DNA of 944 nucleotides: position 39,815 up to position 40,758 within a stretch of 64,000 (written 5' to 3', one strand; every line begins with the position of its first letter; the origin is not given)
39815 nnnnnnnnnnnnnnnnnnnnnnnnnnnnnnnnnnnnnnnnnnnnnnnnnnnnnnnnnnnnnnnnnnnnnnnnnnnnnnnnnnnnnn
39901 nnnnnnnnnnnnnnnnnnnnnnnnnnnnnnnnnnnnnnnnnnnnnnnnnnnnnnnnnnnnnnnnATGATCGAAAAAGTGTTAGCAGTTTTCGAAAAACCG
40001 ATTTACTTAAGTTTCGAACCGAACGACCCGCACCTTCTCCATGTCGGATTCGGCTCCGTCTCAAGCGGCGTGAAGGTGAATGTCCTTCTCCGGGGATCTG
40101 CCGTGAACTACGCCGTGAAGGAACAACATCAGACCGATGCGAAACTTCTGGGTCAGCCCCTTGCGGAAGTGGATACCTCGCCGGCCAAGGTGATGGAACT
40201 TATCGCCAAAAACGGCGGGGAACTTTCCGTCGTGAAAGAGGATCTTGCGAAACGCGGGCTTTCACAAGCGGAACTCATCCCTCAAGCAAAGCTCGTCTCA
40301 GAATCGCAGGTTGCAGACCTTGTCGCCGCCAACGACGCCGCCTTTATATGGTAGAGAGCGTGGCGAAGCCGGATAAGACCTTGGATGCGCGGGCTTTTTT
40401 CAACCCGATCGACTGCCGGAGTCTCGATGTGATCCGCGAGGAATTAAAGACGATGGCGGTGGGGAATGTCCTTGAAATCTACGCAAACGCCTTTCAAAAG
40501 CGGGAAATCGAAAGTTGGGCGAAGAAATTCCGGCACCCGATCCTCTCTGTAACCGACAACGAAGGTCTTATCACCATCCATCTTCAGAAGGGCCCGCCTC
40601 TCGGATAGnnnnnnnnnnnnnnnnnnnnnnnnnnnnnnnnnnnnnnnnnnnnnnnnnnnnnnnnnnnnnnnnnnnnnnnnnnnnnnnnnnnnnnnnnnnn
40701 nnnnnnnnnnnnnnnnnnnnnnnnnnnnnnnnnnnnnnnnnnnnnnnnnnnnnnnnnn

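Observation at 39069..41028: Compact cluster of five small DsrE/DsrF/DsrH-like and TusA-like sulfur-relay proteins with an intergenic nested hairpin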

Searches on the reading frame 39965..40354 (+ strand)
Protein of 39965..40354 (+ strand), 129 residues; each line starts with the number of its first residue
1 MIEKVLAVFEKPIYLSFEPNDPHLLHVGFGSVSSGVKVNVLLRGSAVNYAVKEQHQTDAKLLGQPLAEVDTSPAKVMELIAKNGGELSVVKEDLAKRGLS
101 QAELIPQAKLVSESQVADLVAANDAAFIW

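Call 3: search_protein_families(library=pfam, proteins=[window:39965-40354:+], max_evalue=1)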
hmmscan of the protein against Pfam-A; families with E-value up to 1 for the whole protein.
window:39965-40354:+ (129 aa): 2 families
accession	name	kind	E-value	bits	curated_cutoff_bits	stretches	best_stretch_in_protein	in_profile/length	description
PF04077.17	DsrH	-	0.00017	22.1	24.4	1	79-124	42-86/88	DsrH like protein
PF02635.20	DsrE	-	0.0044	17.6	22.7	1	35-125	31-112/116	DsrE/DsrF-like family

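Call 4: search_protein_families(library=ncbifam, proteins=[window:39965-40354:+], max_evalue=1)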
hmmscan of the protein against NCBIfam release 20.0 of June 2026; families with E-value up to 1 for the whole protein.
window:39965-40354:+ (129 aa): 3 families
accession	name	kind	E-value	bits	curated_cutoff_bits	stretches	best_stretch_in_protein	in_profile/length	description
TIGR03011.1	sulf_tusB_dsrH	equivalog_domain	6.1e-05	23.1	49.2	1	75-129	42-95/95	sulfurtransferase complex subunit TusB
NF010035.0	PRK13510.1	equivalog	0.13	12.6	104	1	71-129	38-95/95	sulfurtransferase complex subunit TusB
TIGR03010.1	sulf_tusC_dsrF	equivalog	0.14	12.2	94.15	1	87-125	74-112/116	sulfurtransferase complex subunit TusC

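Call 65: search_solved_structures(query=A5, max_evalue=1, show_alignments=1)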
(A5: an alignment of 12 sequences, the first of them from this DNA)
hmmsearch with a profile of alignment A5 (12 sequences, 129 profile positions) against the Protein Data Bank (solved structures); distinct sequences matched with E-value up to 1: 8.
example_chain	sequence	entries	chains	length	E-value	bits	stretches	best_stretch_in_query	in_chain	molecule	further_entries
2hy5_C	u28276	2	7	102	0.00019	24.7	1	85-129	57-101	DsrH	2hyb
1jx7_A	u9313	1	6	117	0.00049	23.4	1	4-127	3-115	HYPOTHETICAL PROTEIN YCHN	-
2d1p_C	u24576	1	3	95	0.0064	19.8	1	75-129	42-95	Hypothetical protein yheL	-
3l9d_A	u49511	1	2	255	0.15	15.3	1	75-126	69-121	Putative GTP pyrophosphokinase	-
2hy5_B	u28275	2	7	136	0.28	14.4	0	36-107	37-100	Intracellular sulfur oxidation protein dsrF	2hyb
1x9a_A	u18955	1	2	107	0.6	13.4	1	81-124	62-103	hypothetical protein TM0979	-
3mc3_A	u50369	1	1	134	0.69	13.2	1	77-126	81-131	DsrE/DsrF-like family protein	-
1rhx_A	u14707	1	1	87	0.98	12.7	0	82-125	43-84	conserved hypothetical protein TM0979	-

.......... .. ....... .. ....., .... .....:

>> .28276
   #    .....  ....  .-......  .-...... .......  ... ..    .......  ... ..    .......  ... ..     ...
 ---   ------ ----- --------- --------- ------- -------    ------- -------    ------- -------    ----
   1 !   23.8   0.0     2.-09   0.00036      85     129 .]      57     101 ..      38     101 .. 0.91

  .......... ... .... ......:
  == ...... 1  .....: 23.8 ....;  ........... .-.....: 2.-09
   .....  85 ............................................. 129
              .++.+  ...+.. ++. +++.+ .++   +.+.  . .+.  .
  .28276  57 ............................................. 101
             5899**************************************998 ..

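Call 88: search_protein_representatives(protein=window:39965-40354:+)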
Query: 129 residues. Proteins with E-value up to 0.001 (for the whole library): 41; up to 1e-10: 4; up to 1e-30: 1. The best 41 are listed.
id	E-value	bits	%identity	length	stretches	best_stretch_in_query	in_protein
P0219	1.1e-43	164.8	60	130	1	2-129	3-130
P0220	1.4e-26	109.6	45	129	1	1-127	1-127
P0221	1.4e-19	87.0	40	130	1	3-129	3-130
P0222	2.0e-11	60.7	36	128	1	4-129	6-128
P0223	1.4e-08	51.6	34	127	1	3-129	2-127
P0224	3.8e-08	50.2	34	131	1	2-129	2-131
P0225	5.2e-08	49.7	30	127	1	3-129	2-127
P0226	1.2e-06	45.3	30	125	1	8-129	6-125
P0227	1.8e-06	44.7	36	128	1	4-129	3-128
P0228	2.1e-06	44.5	32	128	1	2-122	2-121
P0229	4.5e-06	43.5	34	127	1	4-129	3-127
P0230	5.4e-06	43.2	38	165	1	34-129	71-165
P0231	7.5e-06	42.8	29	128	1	1-129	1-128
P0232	1.1e-05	42.2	30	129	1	2-129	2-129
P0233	1.2e-05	42.1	29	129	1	19-129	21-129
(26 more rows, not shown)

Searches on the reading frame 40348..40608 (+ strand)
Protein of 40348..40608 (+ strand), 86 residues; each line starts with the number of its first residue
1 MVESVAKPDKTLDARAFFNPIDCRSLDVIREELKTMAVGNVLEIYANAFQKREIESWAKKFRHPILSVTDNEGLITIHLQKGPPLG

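Call 3: search_protein_families(library=pfam, proteins=[window:40348-40608:+], max_evalue=1)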
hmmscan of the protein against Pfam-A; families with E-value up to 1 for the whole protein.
window:40348-40608:+ (86 aa): 2 families
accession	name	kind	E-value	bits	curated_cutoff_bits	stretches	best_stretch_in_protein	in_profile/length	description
PF01206.22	TusA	-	9.2e-07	29.1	28.6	1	30-81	18-70/70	Sulfurtransferase TusA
PF17719.6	DUF5564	-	0.26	11.9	30.6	1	46-81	17-53/98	Family of unknown function (DUF5564)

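Call 4: search_protein_families(library=ncbifam, proteins=[window:40348-40608:+], max_evalue=1)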
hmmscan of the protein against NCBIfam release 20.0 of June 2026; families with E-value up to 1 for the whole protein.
window:40348-40608:+ (86 aa): 1 family
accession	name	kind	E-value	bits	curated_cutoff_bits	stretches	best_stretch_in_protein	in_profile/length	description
NF001423.0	PRK00299.1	equivalog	0.0082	16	78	1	3-72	3-70/82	sulfurtransferase TusA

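Call 56: find_related_loci(query=A3, collection=metagenome_contigs, flank=10000)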
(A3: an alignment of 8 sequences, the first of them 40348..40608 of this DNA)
Query A3 (86 aa) in metagenome_contigs; peptide patterns used: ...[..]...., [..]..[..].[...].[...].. (x = any residue, [..] = any of these).
229 stretches matched a pattern; 35 encode a relative of the query (tblastn E <= 1e-3); 35 distinct loci.
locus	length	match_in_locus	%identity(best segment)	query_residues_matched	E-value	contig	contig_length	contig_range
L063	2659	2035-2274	83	7-86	2e-43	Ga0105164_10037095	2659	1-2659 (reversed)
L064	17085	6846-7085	83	7-86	2e-43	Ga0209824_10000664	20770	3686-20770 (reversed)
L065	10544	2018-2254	84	7-85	9e-43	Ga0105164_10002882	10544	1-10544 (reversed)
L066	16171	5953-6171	60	10-82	2e-27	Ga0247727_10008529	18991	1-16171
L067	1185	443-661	53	10-82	3e-27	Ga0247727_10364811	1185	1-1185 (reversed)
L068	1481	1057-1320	49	1-85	5e-27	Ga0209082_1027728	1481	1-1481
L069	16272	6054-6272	59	10-82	3e-26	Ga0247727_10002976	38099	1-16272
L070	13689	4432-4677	49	10-85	3e-26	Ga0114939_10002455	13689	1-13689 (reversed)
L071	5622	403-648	49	10-85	7e-26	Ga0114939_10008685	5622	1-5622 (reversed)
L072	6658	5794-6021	53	7-82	8e-26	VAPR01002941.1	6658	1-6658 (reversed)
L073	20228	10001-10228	53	7-82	9e-26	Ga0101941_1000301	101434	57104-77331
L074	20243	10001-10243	49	1-81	1e-25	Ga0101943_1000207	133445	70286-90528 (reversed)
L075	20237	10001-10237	52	4-82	2e-25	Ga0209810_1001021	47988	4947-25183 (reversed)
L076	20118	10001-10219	51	10-82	4e-25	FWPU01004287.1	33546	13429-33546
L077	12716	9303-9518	51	10-81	4e-25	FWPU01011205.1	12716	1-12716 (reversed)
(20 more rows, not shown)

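Call 60: search_protein_families(library=pfam, proteins=[L069:2105-3487:+, L069:4055-4942:+, L069:4836-5924:+, L069:5982-6284:+, L069:6436-6855:+, L069:6924-8129:+, L069:8543-9253:+, L069:9413-10378:+, L073:10333-11754:-, L073:11751-12959:-], max_evalue=0.001)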
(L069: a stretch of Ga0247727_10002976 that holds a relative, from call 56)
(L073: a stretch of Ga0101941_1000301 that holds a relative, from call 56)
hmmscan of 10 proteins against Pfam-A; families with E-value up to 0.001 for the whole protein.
L069:2105-3487:+ (460 aa): 1 family
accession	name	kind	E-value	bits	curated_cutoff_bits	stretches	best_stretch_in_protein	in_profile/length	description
PF01964.24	ThiC_Rad_SAM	-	9.9e-195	647.6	25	1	18-437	1-419/420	Radical SAM ThiC family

L069:4055-4942:+ (295 aa): 3 families
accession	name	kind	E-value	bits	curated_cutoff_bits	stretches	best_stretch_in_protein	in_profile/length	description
PF02540.23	NAD_synthase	-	1e-05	25.2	21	1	39-97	19-78/242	NAD synthase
PF00733.27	Asn_synthase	-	4.2e-05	23.8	21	1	35-99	14-78/354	Asparagine synthase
PF06508.19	QueC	-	6e-05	23.1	22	1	41-105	2-65/210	Queuosine biosynthesis protein QueC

L069:4836-5924:+ (362 aa): 4 families
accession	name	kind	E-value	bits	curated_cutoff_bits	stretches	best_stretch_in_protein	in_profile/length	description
PF18297.6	NFACT-R_2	-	6.9e-16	58.7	26.9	1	258-342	1-85/104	NFACT protein RNA binding domain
PF02568.20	ThiI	-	2.7e-12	47.2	20.5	1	34-175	3-144/197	Thiamine biosynthesis protein (ThiI)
PF03054.22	tRNA_Me_trans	-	3.3e-11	43.7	20.6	1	38-144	4-126/202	tRNA methyl transferase HUP domain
PF06508.19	QueC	-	0.00029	20.9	22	1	36-143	1-119/210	Queuosine biosynthesis protein QueC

L069:5982-6284:+ (100 aa): 1 family
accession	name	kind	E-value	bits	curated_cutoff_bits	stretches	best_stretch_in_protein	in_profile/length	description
PF01206.22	TusA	-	9.8e-06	25.8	28.6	1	44-96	17-70/70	Sulfurtransferase TusA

L069:6436-6855:+ (139 aa): 2 families
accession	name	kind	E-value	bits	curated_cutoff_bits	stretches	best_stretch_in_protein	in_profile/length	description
PF02635.20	DsrE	-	5.4e-12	46.3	22.7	1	4-139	1-116/116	DsrE/DsrF-like family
PF13686.11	DrsE_2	-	7.3e-08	32.9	25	1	50-135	69-153/156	DsrE/DsrF/DrsH-like family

L069:6924-8129:+ (401 aa): 2 families
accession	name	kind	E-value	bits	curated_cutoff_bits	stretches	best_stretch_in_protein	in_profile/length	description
PF00899.27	ThiF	-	3.5e-86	288.6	28.1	1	26-261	1-238/238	ThiF family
PF00581.25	Rhodanese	-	8.5e-18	65.1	22.2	1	302-392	2-101/102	Rhodanese-like domain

L069:8543-9253:+ (236 aa): 2 families
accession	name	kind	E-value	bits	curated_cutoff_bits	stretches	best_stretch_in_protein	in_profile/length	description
PF00175.26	NAD_binding_1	-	8.1e-27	94.5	22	1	115-217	1-108/109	Oxidoreductase NAD-binding domain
PF00970.30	FAD_binding_6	-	4.6e-18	65.8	21.1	1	9-103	2-97/99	Oxidoreductase FAD-binding domain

L069:9413-10378:+ (321 aa): 2 families
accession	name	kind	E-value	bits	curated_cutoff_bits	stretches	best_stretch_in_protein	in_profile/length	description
PF02621.19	VitK2_biosynth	-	4.9e-58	197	26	1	10-265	2-250/252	Menaquinone biosynthesis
PF12974.12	Phosphonate-bd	-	0.00047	20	27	0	35-205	28-213/242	ABC transporter, phosphonate, periplasmic substrate-binding protein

L073:10333-11754:- (473 aa): 2 families
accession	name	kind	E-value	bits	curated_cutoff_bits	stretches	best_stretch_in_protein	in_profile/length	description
PF04293.20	SpoVR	-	2.2e-147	491.5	27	1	4-402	2-406/407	SpoVR like protein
PF24755.2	SpoVR_C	-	3.1e-17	62.8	27.6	1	404-455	1-53/55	SpoVR-like C-terminal domain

L073:11751-12959:- (402 aa): 2 families
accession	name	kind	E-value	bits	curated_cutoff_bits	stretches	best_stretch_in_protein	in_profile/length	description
PF04285.18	DUF444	-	1.1e-109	367.7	27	2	198-397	222-417/418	Protein of unknown function (DUF444)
PF05762.20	VWA_CoxE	-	0.00084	19.3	26.4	0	174-273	26-104/222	VWA domain containing CoxE-like protein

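Call 66: search_solved_structures(query=A3, max_evalue=1, show_alignments=2)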
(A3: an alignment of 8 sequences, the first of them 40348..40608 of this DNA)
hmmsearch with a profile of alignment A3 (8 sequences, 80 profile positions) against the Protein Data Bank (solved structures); distinct sequences matched with E-value up to 1: 6.
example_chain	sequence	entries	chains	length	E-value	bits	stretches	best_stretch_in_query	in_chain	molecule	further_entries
1jdq_A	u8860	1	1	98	0.002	21.4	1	3-66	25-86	HYPOTHETICAL PROTEIN TM0983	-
1pav_A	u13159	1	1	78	0.39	14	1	27-76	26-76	Hypothetical protein Ta1170/Ta1414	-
3rfb_A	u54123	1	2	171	0.61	13.4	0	6-40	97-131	Putative uncharacterized protein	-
1dcj_A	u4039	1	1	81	0.73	13.2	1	23-74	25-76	YHHP PROTEIN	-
3lvj_C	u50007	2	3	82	0.76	13.1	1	23-74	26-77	Sulfurtransferase tusA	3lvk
8tek_D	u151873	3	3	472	0.78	13.1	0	38-77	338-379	Growth-arrest-specific microtubule-binding protein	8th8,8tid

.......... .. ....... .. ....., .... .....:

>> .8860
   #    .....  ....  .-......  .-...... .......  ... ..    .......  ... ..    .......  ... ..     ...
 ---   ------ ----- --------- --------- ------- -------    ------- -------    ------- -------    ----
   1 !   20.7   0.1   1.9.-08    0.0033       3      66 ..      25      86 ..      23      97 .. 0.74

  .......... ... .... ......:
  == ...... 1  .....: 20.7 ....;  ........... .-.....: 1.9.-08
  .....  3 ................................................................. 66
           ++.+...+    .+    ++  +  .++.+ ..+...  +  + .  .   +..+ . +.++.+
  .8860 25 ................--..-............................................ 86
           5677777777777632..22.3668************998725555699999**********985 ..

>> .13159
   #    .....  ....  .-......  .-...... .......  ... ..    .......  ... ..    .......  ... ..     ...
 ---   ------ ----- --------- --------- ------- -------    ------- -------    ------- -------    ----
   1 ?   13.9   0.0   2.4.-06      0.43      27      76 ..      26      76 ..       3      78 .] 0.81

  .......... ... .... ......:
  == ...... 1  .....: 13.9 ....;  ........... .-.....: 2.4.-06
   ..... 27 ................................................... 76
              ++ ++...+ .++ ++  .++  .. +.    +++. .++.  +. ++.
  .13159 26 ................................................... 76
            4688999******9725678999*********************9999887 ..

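Call 67: find_homologous_proteins(query=window:40348-40608:+, max_evalue=0.001)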
Query window:40348-40608:+ (86 aa): 19 proteins with E <= 0.001 among 19 candidates.
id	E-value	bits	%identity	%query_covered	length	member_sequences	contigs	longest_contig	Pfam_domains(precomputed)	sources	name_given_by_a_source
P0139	6.5e-50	184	100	100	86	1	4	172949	PF01206.23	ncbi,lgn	-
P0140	3.1e-40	153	85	100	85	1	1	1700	PF01206.23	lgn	-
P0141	2.2e-39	151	83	100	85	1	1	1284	PF01206.23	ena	-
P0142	4.3e-39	150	83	100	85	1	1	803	PF01206.23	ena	-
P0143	1.3e-38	148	81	100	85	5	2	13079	PF01206.23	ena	-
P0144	1.5e-38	148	81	100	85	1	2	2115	PF01206.23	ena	-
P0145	1.6e-38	148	85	91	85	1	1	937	PF01206.23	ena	-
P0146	1.8e-38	148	80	100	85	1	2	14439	PF01206.23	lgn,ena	-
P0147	4.5e-38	146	81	100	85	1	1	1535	PF01206.23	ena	-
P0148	1.2e-37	145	83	93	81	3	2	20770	PF01206.23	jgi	-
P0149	2.0e-37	144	81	100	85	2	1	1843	PF01206.23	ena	-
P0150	3.5e-37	144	84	93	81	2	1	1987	PF01206.23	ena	-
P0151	1.1e-36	142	84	92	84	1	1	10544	PF01206.23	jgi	-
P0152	1.9e-36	141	82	91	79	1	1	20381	PF01206.23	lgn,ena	-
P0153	6.2e-34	133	77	98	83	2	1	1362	PF01206.23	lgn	-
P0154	3.8e-33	131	76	97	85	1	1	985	PF01206.23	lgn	-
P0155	3.7e-32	128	80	87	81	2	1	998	PF01206.23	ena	-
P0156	4.8e-32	127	75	97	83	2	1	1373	PF01206.23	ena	-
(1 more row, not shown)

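Call 74: predict_structure(alignment_id=A6)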
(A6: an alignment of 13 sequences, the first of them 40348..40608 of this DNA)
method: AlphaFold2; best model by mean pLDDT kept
length: 86 residues; sequences in the alignment: 13
mean_pLDDT: 77.3   pTM: 0.62
mean pLDDT of the five models: 77.3, 77.4, 77.3, 75.4, 75.4
residues with pLDDT >= 90: 0; 70-90: 66; 50-70: 16; < 50: 4
segments of 3 or more residues with pLDDT < 50: 1-4
pLDDT, mean of each block of 10 residues (from residue 1): 55 71 70 82 86 86 86 87 70
secondary structure, 60 per line:
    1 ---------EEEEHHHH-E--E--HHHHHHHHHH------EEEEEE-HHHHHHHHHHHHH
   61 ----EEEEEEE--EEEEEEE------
elements in order: E10-13 H14-17 H25-34 E41-46 H48-60 E65-71 E74-80

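Call 76: fold_search(model_id=the predicted structure, library=pdb)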
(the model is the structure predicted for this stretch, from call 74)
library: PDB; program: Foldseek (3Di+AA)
matches with E <= 10: 1505; with E <= 0.001: 2
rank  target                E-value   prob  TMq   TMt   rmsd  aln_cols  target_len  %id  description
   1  1dcj_MODEL_1_A        2.4e-04  1.00  0.74  0.78   2.9        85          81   25  SOLUTION STRUCTURE OF YHHP, A NOVEL ESCHERICHIA COLI PROTEIN IMPLICATED IN THE CELL DIVISION (released 2001-07-18)
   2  3lvj_C                2.8e-04  1.00  0.71  0.78   2.6        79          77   23  Crystal Structure of E.coli IscS-TusA complex (form 1) (released 2010-04-21)
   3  3hz7                  1.6e-02  1.00  0.65  0.74   3.0        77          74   17  Crystal Structure of the SirA-like protein (DSY4693) from Desulfitobacterium hafniense, Northeast Structural Genomics Co (released 2009-07-07)
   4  2lxr_MODEL_1_A        2.2e-02  1.00  0.63  0.70   3.0        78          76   18  Solution structure of HP1264 from Helicobacter pylori (released 2012-10-03)
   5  1jdq_MODEL_1_A        4.3e-02  0.84  0.44  0.40   5.6        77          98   25  Solution Structure of TM006 Protein from Thermotoga maritima (released 2002-02-27)
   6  6pbd_B                5.7e-02  0.97  0.60  0.19   5.0        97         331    8  DNA N6-Adenine Methyltransferase CcrM In Complex with Double-Stranded DNA Oligonucleotide Containing Its Recognition S (released 2019-10-23)
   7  7yri_C                6.1e-02  0.98  0.62  0.30   3.1        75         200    8  S-adenosylmethionine sensor upstream of mTORC1 (released 2023-08-16)
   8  2yx1_B                6.1e-02  0.82  0.49  0.16   9.6        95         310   13  Crystal structure of M.jannaschii tRNA m1G37 methyltransferase (released 2008-04-22)
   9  5c37_A                6.5e-02  0.96  0.62  0.10   8.4       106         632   12  Structure of the beta-ketoacyl reductase domain of human fatty acid synthase bound to a spiro-imidazolone inhibitor (released 2016-06-22)
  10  7wmc_B                6.9e-02  0.97  0.53  0.22   3.0        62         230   24  Crystal structure of macrocyclic peptide 1 bound to human Nicotinamide N-methyltransferase (released 2022-08-31)
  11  3grz_B                6.9e-02  0.96  0.61  0.30   7.7        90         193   12  CRYSTAL STRUCTURE OF ribosomal protein L11 methylase FROM Lactobacillus delbrueckii subsp. bulgaricus (released 2009-04-07)
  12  1g60_B                8.5e-02  0.97  0.61  0.26   5.2       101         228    9  Crystal Structure of Methyltransferase MboIIa (Moraxella bovis) (released 2002-05-01)
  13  7f4r_A                8.5e-02  0.82  0.53  0.29   7.9        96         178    7  Crystal structure of MTA1 (released 2022-06-15)
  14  9c3s_A                8.5e-02  0.75  0.50  0.21   6.6       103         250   12  Crystal structure of DNA N6-Adenine Methyltransferase M.BceJIV from Burkholderia cenocepacia in complex with duplex DN (released 2024-09-11)
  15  7vkq_B                9.1e-02  0.99  0.67  0.28   2.7        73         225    7  Crystal structure of D. melanogaster SAMTOR in the SAH bound form (released 2022-07-20)
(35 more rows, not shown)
